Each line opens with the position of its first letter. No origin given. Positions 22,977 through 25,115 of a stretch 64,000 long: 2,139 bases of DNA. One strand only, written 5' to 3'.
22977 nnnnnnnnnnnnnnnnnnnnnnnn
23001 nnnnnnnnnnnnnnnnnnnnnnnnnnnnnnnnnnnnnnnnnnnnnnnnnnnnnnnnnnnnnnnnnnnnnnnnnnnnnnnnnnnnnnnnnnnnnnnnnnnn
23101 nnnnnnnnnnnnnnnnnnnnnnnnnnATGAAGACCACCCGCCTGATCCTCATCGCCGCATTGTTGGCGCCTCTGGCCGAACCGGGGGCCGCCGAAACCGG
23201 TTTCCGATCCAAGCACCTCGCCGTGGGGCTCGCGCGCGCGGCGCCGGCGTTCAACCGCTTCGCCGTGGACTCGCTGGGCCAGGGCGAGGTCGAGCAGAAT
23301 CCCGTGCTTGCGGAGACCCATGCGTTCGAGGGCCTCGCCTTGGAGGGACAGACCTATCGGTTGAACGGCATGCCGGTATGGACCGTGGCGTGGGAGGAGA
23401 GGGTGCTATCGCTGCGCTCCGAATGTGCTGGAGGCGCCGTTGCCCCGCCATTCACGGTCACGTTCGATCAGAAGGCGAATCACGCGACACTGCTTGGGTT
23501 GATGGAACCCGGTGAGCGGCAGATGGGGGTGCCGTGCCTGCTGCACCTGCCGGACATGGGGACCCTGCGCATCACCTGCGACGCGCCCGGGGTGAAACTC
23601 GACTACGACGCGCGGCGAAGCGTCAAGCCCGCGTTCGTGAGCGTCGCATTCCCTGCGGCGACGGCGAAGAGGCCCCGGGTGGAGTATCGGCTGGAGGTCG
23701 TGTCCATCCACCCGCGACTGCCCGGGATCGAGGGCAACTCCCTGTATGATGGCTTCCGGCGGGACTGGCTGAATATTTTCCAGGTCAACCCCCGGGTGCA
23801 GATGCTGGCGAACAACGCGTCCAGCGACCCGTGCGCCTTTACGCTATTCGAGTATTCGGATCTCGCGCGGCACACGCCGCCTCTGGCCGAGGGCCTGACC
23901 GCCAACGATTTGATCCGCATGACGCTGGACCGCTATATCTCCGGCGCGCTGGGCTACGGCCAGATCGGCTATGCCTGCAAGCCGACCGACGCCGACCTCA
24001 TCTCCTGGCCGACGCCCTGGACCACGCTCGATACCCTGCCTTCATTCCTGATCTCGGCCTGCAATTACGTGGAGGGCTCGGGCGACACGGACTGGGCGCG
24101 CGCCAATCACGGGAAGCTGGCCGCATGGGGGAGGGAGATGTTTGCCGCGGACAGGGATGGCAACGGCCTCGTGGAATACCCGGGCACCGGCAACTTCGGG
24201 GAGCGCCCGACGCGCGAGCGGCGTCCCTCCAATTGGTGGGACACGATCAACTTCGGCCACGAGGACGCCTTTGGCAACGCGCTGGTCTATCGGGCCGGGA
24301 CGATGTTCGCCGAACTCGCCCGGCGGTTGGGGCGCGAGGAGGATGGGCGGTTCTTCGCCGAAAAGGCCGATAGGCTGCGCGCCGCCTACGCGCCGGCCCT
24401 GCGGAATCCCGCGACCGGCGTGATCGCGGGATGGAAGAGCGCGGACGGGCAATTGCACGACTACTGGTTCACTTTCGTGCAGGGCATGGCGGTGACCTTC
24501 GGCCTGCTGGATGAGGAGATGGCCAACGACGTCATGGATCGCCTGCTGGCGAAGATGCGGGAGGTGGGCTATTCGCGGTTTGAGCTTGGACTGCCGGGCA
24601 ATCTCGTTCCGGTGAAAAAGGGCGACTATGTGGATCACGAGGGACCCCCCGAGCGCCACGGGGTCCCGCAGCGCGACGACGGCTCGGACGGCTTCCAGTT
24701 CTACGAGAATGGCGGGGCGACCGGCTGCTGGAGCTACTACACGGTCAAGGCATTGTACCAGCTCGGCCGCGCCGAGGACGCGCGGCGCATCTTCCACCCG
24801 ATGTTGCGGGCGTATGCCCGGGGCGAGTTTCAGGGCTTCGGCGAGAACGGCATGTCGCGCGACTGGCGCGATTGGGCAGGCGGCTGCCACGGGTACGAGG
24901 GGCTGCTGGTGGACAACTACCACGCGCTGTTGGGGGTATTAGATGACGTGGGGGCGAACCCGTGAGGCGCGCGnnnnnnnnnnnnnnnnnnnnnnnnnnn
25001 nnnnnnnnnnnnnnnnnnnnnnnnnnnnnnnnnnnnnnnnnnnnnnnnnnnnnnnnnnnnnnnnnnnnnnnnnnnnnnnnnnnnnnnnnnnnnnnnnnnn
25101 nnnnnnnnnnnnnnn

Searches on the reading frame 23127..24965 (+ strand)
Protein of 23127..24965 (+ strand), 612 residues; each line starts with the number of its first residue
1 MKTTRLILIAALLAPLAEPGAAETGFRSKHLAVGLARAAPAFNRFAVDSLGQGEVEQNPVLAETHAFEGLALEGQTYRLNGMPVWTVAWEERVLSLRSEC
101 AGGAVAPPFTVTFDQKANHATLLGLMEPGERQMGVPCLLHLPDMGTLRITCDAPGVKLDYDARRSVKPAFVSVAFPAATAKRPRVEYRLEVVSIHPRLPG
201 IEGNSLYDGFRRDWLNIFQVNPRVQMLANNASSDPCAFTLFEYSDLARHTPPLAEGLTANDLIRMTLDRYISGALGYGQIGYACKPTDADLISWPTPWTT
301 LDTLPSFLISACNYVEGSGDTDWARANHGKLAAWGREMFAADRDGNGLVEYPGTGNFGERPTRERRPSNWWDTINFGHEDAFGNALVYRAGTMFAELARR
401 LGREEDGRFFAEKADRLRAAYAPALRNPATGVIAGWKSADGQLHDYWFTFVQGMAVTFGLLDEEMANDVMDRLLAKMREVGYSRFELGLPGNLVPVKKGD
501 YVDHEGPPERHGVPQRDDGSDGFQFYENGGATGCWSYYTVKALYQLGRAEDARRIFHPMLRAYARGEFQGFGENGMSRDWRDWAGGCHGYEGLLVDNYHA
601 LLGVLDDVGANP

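Call 6: search_protein_families(library=pfam, proteins=[window:23127-24965:+], max_evalue=0.01)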
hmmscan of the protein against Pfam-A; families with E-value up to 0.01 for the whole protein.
window:23127-24965:+ (612 aa): 2 families
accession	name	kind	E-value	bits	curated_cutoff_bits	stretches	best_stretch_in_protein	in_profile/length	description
PF22422.2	MGH1-like_GH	-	1.7e-06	28.3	27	1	314-477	77-268/356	Mannosylglycerate hydrolase MGH1-like glycoside hydrolase domain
PF17389.8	Bac_rhamnosid6H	-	3e-05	23.9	24.5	1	313-482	109-259/339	Bacterial alpha-L-rhamnosidase 6 hairpin glycosidase domain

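Call 7: search_protein_families(library=ncbifam, proteins=[window:23127-24965:+], max_evalue=0.01)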
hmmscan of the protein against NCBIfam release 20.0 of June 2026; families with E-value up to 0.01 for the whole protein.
window:23127-24965:+ (612 aa): 0 families
